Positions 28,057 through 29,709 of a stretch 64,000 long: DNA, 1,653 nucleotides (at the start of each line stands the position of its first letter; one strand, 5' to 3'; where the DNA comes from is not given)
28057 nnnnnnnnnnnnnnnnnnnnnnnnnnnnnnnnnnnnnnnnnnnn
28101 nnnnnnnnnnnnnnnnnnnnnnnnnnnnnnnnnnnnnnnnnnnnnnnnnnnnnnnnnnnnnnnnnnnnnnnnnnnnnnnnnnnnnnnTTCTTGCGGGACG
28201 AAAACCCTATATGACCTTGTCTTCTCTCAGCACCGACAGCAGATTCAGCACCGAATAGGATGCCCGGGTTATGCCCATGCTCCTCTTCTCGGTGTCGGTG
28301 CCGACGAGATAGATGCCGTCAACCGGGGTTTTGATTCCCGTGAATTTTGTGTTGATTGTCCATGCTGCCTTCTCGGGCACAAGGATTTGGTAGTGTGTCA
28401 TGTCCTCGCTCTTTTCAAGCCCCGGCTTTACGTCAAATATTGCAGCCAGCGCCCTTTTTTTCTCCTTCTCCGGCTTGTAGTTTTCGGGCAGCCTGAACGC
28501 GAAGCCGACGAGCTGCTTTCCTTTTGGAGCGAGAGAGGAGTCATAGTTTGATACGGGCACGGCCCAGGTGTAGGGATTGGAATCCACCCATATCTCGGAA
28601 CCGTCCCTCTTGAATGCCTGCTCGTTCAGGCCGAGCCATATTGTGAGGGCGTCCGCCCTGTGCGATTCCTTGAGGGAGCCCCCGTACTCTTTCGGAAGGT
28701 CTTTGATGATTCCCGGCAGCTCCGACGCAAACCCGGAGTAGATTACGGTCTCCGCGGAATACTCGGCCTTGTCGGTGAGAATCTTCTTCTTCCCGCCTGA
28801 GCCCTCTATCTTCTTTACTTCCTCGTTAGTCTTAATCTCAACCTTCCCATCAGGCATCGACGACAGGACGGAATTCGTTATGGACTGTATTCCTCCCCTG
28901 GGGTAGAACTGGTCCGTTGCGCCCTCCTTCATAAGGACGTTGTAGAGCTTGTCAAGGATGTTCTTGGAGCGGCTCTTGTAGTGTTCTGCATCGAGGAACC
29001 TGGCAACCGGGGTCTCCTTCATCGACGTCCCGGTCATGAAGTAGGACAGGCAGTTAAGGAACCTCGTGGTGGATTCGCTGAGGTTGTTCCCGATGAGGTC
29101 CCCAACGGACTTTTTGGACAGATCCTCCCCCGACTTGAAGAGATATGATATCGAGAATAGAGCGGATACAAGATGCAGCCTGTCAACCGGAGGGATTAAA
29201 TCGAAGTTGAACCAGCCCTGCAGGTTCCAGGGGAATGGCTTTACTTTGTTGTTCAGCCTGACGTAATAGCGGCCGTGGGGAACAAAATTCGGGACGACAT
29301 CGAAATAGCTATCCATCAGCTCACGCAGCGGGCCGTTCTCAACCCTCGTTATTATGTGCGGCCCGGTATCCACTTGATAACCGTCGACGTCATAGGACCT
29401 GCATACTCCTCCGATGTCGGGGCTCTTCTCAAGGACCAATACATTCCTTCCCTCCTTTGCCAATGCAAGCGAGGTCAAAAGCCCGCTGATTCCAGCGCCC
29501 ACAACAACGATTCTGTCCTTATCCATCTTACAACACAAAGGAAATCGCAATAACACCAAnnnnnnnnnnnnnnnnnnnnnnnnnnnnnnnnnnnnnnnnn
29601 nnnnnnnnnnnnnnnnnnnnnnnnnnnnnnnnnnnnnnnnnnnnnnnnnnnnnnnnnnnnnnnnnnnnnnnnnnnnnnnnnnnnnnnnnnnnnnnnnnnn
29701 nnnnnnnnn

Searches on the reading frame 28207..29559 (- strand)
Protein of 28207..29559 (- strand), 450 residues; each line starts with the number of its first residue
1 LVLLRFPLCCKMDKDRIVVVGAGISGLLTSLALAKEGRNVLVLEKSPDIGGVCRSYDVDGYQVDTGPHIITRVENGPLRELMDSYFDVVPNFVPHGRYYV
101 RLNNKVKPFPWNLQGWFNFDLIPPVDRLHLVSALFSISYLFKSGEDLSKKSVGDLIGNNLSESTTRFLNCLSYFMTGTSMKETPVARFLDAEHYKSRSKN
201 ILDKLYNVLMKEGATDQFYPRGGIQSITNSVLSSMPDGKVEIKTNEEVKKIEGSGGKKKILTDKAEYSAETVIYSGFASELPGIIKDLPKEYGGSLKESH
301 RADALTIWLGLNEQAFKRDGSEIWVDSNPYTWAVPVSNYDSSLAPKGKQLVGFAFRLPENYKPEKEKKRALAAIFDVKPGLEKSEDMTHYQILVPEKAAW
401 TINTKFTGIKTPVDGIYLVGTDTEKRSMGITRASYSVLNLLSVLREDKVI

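Call 16: search_protein_families(library=pfam, proteins=[window:28207-29559:-], max_evalue=0.001)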
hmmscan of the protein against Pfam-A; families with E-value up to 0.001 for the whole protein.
window:28207-29559:- (450 aa): 9 families
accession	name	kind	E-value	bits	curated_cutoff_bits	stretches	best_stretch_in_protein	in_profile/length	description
PF13450.12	NAD_binding_8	-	1.3e-18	67.4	21.9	1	19-83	1-66/68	NAD(P)-binding Rossmann-like domain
PF01593.30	Amino_oxidase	-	1.6e-16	61.1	19.8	1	24-351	1-332/443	Flavin containing amine oxidoreductase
PF03486.20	HI0933_like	-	4.2e-09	36.6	50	1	16-50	2-36/244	HI0933-like protein Rossmann domain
PF01266.30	DAO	-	1e-08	35.6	27.9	1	16-51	1-37/353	FAD dependent oxidoreductase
PF07992.20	Pyr_redox_2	-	2.6e-07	30.8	26.1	0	14-49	142-177/291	Pyridine nucleotide-disulphide oxidoreductase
PF13738.12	Pyr_redox_3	-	4.5e-07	29.8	30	0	239-275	95-131/305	Pyridine nucleotide-disulphide oxidoreductase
PF00070.33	Pyr_redox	-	1.4e-05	25.9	22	0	16-50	1-35/82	Pyridine nucleotide-disulphide oxidoreductase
PF12831.13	FAD_oxidored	-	2.5e-05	24.2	27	1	17-83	2-66/416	FAD dependent oxidoreductase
PF00890.30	FAD_binding_2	-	3.2e-05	23.7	20.4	1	17-51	2-36/414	FAD binding domain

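Call 31: find_related_loci(query=window:28207-29526:-, collection=genome_contigs, flank=8000)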
Query window:28207-29526:- (439 aa) in genome_contigs; peptide patterns used: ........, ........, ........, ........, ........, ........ (x = any residue, [..] = any of these).
112 stretches matched a pattern; 12 encode a relative of the query (tblastn E <= 1e-3); 12 distinct loci.
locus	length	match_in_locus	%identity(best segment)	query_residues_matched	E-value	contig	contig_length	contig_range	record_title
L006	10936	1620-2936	92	1-439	0e+0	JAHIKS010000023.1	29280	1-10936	MAG: Candidatus Altiarchaeota archaeon isolate KR13_N1.mb.66 KR13_N1.mb.66_k141_45829, whole genome shotgun sequence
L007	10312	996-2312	81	1-439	0e+0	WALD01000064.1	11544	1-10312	MAG: Candidatus Altiarchaeota archaeon isolate S014_51_esom k151_270379, whole genome shotgun sequence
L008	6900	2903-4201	72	6-439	0e+0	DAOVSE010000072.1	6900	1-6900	MAG TPA_asm: Candidatus Altiarchaeota archaeon isolate CSMAG_1619 CSMAG_1619_k141_304173_length_6900_cov_228.0000, whole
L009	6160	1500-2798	70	6-439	0e+0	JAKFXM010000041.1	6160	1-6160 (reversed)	MAG: Methanobacteriota archaeon isolate ND3_Bin_21 ND3_0002779, whole genome shotgun sequence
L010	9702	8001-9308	66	2-439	0e+0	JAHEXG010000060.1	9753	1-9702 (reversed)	MAG: Candidatus Altiarchaeales archaeon isolate nzgw1 NODE_7726_length_9754_cov_3.236894, whole genome shotgun sequence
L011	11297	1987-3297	66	1-439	0e+0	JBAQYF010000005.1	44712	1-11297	MAG: Candidatus Altiarchaeia archaeon isolate MFD12011_ilm_asm_bin5 k127_15692, whole genome shotgun sequence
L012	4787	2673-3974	60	7-439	0e+0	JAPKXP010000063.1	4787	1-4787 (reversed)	MAG: Candidatus Altiarchaeota archaeon isolate LacPavin_0920_SED5_MAG_52_7 LacPavin_0920_SED5_scaffold_1882909, whole ge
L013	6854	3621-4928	52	1-436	1e-161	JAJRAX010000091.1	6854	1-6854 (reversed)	MAG: Methanothrix sp. isolate OWC_0023 OWC_0023_k121_5026064, whole genome shotgun sequence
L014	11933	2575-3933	43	7-439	2e-110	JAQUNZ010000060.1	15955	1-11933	MAG: Candidatus Methanoperedens sp. isolate STD1_19 NODE_8843_length_15955_cov_5.156053_Sandtown_D1, whole genome shotgu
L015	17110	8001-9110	25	1-338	3e-14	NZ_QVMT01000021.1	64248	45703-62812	Emticicia sp. C21 contig21, whole genome shotgun sequence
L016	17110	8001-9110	41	1-338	2e-9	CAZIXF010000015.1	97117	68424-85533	MAG TPA_asm: uncultured Roseivirgaceae bacterium isolate SRP141376_co2_265 genome assembly, contig: NODE_563_length_9711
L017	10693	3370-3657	30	6-103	6e-7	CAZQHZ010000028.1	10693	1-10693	MAG TPA_asm: uncultured Methanosarcinales archaeon isolate SRP252850_co1_390 genome assembly, contig: NODE_11877_length_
